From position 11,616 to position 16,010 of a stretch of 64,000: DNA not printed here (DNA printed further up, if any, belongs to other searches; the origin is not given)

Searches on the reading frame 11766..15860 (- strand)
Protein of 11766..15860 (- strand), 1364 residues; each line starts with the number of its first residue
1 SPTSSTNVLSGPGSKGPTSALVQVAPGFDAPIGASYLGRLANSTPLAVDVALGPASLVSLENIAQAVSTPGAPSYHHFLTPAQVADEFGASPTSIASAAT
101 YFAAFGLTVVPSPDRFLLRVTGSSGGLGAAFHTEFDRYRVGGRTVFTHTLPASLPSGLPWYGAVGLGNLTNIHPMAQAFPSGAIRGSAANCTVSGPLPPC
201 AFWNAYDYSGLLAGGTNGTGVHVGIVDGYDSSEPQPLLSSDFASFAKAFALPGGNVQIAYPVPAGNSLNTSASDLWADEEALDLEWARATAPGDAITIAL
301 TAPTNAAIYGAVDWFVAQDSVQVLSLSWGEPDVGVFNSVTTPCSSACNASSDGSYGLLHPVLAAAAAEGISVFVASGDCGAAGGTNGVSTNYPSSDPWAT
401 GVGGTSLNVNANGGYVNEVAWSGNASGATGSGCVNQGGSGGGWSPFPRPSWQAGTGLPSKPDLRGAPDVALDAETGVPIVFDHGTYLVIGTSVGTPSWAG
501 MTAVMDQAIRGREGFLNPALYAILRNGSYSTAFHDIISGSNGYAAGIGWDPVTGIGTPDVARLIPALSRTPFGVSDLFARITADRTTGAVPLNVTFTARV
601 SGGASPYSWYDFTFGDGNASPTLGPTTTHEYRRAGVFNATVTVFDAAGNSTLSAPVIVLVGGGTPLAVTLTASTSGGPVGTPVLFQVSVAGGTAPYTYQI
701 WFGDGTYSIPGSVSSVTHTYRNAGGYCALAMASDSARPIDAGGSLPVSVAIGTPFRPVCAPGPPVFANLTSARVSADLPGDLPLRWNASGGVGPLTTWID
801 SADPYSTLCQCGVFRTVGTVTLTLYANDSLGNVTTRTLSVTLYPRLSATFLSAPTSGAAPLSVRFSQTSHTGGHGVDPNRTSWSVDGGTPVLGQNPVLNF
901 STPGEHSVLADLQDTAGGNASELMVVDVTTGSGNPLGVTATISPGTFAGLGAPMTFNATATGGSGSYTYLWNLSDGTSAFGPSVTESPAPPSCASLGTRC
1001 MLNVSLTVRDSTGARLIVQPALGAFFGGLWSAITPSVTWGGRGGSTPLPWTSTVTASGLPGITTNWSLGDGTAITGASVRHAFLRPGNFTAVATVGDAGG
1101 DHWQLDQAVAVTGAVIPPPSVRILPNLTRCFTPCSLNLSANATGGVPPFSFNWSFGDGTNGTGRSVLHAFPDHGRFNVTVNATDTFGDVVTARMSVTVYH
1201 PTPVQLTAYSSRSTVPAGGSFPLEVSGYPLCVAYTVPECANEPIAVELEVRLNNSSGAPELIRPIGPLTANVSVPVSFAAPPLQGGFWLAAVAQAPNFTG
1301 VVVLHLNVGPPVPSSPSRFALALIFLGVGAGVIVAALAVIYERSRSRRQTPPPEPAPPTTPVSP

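Call 63: search_protein_families(library=pfam, proteins=[window:11766-15860:-], max_evalue=0.01)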
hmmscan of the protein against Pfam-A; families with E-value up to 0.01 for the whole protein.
window:11766-15860:- (1364 aa): 6 families
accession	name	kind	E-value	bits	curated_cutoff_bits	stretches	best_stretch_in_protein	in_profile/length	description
PF00801.26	PKD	-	2.2e-42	143.4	23.5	5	581-658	4-80/80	PKD domain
PF18911.6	PKD_4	-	4.7e-40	136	27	4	1134-1198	20-85/85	PKD domain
PF09286.16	Pro-kuma_activ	-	2.2e-20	73.8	23.5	1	34-157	3-129/143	Pro-kumamolisin, activation domain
PF13573.12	SprB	-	6.5e-05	22.9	28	1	958-972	19-33/37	SprB repeat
PF13927.12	Ig_3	-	0.00053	20.9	30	0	1118-1163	1-45/78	Immunoglobulin domain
PF00047.31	ig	-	0.0071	17.1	21.8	0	1135-1183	10-58/81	Immunoglobulin domain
